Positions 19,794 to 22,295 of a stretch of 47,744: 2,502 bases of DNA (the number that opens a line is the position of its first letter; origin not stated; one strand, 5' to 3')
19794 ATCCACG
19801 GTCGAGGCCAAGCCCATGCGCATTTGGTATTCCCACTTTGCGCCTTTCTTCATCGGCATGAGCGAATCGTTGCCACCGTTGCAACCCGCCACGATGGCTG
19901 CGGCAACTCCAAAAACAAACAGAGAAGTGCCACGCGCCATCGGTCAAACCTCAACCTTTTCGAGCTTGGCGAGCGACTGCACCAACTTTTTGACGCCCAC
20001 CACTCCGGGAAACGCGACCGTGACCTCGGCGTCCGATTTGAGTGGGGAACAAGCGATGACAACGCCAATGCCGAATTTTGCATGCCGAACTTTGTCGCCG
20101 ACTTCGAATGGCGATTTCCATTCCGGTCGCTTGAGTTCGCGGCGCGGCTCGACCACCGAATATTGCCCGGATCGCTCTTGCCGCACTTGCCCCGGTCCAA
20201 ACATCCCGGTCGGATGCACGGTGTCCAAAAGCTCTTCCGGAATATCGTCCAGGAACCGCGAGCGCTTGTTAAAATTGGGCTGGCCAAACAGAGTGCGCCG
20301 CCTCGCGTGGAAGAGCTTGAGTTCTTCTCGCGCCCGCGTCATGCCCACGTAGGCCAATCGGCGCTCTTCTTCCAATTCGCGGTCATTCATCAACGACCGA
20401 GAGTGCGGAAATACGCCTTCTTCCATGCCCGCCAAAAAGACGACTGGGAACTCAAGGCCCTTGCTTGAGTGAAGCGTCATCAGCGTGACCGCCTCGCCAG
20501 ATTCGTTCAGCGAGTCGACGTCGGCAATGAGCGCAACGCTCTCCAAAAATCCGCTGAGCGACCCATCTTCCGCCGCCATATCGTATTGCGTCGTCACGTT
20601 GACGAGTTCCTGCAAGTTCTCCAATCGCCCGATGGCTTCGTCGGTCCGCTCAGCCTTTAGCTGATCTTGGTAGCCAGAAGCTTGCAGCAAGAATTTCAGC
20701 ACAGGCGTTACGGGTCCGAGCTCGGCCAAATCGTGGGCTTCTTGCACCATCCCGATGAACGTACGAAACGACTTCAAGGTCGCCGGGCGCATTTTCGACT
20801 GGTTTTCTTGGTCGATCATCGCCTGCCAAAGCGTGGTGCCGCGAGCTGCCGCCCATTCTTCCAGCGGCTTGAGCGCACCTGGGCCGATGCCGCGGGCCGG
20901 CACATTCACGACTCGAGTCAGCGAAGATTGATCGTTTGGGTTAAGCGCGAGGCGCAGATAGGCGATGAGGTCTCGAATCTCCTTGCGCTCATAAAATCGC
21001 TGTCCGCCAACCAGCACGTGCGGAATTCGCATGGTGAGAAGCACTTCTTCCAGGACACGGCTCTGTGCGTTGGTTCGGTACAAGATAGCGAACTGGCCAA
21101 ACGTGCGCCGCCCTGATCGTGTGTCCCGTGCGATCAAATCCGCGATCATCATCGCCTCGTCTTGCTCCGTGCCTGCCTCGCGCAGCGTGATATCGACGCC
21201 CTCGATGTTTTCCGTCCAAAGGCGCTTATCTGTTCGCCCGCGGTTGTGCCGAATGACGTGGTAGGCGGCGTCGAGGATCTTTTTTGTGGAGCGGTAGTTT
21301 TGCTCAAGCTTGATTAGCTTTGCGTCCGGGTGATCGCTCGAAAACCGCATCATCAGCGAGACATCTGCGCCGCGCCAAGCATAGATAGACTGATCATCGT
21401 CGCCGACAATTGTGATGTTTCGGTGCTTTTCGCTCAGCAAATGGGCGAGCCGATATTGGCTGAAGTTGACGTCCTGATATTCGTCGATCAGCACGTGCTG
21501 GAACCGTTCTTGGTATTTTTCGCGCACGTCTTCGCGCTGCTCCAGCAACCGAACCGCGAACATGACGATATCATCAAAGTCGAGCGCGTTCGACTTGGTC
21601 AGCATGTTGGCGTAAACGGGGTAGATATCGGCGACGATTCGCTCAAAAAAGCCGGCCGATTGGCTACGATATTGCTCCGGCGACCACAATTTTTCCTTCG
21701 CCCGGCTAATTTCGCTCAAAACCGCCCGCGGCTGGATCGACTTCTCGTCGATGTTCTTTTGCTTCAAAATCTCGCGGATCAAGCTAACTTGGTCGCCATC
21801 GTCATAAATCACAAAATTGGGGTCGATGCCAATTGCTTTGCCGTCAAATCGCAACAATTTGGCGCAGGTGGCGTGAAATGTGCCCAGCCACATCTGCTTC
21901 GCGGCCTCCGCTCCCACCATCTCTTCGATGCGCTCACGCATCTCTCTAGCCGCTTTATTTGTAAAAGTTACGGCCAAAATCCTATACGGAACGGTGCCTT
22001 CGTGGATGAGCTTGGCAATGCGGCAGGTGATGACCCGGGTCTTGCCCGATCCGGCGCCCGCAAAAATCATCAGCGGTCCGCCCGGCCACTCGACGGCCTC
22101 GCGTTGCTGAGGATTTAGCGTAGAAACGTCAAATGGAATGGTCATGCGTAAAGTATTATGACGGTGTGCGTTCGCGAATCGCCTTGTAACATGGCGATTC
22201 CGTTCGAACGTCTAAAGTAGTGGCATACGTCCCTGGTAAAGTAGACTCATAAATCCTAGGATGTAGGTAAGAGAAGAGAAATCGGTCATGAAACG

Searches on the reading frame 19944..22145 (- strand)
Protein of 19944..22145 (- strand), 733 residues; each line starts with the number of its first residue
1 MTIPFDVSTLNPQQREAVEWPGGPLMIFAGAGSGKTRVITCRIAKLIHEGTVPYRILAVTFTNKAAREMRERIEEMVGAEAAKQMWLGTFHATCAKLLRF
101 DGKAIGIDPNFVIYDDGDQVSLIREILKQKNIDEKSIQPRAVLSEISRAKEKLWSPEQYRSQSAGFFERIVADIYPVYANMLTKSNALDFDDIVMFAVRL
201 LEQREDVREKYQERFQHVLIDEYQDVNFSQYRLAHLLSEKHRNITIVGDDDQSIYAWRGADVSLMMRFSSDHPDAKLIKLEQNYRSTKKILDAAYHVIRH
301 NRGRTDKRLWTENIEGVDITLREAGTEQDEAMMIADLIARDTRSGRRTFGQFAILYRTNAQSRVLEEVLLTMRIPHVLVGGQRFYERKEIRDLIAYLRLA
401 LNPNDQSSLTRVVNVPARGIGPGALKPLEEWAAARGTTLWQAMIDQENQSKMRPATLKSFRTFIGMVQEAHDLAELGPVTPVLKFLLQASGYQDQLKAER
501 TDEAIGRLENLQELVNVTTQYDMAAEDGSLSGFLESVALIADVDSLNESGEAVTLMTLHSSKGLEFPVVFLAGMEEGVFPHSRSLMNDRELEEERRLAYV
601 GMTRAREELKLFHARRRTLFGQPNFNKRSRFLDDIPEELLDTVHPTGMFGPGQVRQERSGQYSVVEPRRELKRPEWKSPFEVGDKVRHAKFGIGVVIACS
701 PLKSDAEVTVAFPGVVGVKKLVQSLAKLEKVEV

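Call 35: search_protein_families(library=ncbifam, max_evalue=0.00001, proteins=[window:19944-22145:-])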
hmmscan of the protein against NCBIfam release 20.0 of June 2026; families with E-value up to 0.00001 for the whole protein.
window:19944-22145:- (733 aa): 16 families
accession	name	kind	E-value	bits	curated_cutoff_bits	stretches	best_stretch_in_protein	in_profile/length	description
TIGR01073.1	pcrA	equivalog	1.3e-268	893.3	911.2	1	8-728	3-724/725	DNA helicase PcrA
NF008743.0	PRK11773.1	equivalog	1.8e-211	704.3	965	1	7-731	7-720/720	DNA helicase II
TIGR01075.1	uvrD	equivalog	9.1e-206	685.4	1144.45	1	9-729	4-715/715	DNA helicase II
TIGR01074.1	rep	equivalog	5.9e-192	639.5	951.45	1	10-640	2-638/668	DNA helicase Rep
NF008172.0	PRK10919.1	equivalog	3.1e-154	514.8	1168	1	10-640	3-638/673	DNA helicase Rep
TIGR02785.1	addA_Gpos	equivalog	1.7e-63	215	707.65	3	168-297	338-479/1234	helicase-exonuclease AddAB subunit AddA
TIGR00609.1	recB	equivalog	3.6e-48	164.5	696.05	3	125-302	279-459/1175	exodeoxyribonuclease V subunit beta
NF008276.0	PRK11054.1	equivalog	7.5e-45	153.6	543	3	169-309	390-527/684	DNA helicase IV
TIGR02784.1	addA_alphas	equivalog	8.9e-41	140.2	860.75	3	169-300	342-495/1138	double-strand break repair helicase AddA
NF010485.0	PRK13909.1-2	equivalog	9.7e-39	133.3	650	2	156-571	267-629/909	RecB-like helicase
NF010487.0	PRK13909.1-4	equivalog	1.1e-32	113.2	759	2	142-398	254-524/924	RecB-like helicase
NF010484.0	PRK13909.1-1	equivalog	3e-20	71.6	1074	2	159-293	285-430/945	RecB-like helicase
NF008128.0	PRK10876.1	equivalog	3.2e-17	61.5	1697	1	181-297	342-460/1181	exodeoxyribonuclease V subunit beta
NF041464.1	HelD_BACSU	equivalog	2.4e-16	58.8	419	1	184-371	519-695/779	RNA polymerase recycling motor HelD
NF010486.0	PRK13909.1-3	equivalog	2.7e-14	52.2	1109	1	26-77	9-60/921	RecB-like helicase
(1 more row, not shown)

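Call 36: find_related_loci(query=window:19944-22145:-, collection=genome_contigs, flank=1000)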
Query window:19944-22145:- (733 aa) in genome_contigs; peptide patterns used: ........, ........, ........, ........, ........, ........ (x = any residue, [..] = any of these).
56 stretches matched a pattern; 4 encode a relative of the query (tblastn E <= 1e-3); 4 distinct loci.
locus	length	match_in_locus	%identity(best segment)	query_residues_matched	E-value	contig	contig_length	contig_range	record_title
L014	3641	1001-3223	68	1-732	0e+0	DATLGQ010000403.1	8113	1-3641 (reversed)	MAG TPA_asm: Fimbriimonadaceae bacterium isolate SMAG_U13618 k141_183591, whole genome shotgun sequence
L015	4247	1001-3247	63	2-732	0e+0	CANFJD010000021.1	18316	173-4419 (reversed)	MAG: Fimbriimonadaceae bacterium isolate Jr-16oct17-145 genome assembly, contig: Jr-16oct17-C5715, whole genome shotgun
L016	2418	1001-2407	42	7-468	4e-119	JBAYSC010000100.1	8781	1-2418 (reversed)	MAG: Flavobacteriaceae bacterium isolate SO_2016_LW2_60 scaffold17534_LW138R_2016, whole genome shotgun sequence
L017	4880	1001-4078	46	7-731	2e-140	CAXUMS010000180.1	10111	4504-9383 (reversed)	MAG TPA_asm: uncultured Armatimonadaceae bacterium isolate public_SRR11456914_metawrap_bin.15 genome assembly, contig: p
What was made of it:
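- Tried and rejected: The organism was therefore placed using PcrA only: 68% and 63% identity to Fimbriimonadaceae MAGs (call 36).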
